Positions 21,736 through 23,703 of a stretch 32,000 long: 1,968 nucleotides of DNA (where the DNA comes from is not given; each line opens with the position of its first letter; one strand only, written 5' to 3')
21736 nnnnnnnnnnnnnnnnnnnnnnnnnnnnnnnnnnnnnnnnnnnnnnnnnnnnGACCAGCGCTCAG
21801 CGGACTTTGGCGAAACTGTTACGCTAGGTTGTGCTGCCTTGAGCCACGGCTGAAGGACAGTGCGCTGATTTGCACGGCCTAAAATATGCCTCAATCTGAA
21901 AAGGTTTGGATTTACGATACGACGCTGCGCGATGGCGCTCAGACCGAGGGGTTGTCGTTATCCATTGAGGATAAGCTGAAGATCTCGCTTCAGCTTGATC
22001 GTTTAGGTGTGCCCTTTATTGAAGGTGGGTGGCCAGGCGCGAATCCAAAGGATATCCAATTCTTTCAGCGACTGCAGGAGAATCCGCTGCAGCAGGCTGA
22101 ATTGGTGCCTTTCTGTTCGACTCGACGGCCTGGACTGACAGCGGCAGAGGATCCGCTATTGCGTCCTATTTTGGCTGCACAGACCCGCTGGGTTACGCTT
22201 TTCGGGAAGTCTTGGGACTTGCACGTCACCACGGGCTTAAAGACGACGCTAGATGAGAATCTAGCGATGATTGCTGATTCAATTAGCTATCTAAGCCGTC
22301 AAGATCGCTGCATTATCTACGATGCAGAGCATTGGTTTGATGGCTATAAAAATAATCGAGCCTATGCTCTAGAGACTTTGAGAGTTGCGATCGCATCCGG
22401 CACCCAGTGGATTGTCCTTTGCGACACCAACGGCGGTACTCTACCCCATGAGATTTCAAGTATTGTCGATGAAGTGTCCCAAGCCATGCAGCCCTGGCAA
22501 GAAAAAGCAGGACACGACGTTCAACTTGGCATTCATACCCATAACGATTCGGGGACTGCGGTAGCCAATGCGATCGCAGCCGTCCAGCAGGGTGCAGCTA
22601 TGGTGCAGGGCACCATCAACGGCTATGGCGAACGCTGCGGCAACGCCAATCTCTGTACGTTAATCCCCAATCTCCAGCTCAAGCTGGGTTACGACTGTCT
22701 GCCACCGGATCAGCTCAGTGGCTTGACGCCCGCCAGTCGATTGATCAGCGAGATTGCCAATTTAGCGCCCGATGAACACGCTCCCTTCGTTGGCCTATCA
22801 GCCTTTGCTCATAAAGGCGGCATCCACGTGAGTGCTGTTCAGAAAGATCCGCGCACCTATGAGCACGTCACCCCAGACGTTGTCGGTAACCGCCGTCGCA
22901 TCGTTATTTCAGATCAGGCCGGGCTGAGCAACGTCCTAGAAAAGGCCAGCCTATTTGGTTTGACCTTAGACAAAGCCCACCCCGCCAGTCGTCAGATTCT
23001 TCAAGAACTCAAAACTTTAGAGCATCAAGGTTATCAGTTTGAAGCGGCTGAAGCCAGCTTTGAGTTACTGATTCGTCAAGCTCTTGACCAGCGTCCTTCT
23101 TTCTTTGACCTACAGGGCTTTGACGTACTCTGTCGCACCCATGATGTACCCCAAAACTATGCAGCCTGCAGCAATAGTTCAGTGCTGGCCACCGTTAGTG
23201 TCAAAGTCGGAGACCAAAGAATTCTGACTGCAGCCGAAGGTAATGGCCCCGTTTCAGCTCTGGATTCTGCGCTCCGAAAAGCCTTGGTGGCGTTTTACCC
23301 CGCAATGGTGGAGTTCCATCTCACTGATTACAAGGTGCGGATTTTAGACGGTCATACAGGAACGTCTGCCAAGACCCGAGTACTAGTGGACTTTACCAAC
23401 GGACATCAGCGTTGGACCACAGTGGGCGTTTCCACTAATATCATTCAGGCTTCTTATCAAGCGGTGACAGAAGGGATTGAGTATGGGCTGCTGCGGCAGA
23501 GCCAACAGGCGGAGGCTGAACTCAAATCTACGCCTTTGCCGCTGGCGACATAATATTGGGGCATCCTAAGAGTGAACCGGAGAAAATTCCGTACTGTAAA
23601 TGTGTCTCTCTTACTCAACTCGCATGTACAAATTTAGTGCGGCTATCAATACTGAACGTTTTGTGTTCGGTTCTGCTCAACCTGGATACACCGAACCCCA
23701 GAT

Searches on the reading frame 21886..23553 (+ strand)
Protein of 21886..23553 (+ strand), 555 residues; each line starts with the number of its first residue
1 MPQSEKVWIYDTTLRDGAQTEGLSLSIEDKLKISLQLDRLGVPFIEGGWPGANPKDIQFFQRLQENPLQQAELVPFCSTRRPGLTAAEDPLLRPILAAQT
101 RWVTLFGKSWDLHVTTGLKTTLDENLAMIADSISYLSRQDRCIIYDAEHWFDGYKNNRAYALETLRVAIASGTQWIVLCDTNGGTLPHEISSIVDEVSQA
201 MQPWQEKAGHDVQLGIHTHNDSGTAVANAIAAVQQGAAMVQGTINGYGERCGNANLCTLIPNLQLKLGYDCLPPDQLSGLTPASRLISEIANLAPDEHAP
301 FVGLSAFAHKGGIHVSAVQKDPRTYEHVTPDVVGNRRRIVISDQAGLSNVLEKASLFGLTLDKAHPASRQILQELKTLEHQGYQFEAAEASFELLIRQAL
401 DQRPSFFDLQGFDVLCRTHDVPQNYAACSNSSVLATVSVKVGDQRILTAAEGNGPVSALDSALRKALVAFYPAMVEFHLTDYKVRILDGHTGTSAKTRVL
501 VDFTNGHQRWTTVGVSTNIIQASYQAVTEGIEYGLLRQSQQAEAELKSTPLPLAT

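Call 86: search_protein_families(library=pfam, proteins=[window:21886-23553:+], max_evalue=0.00001)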
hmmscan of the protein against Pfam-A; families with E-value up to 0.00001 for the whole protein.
window:21886-23553:+ (555 aa): 3 families
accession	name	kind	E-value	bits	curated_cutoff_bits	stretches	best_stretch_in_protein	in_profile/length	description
PF00682.25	HMGL-like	-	3e-43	148.5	29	1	7-265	2-241/260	HMGL-like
PF08502.15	LeuA_dimer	-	9.8e-26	90.6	24.9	1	387-533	2-129/131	LeuA allosteric (dimerisation) domain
PF22617.1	HCS_D2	-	3.7e-14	53.3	27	1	302-380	2-79/82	Homocitrate synthase post-HMGL domain-like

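Call 87: search_protein_families(library=padloc, proteins=[window:21886-23553:+], max_evalue=0.00001)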
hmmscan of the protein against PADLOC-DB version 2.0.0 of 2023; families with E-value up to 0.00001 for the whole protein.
window:21886-23553:+ (555 aa): 0 families
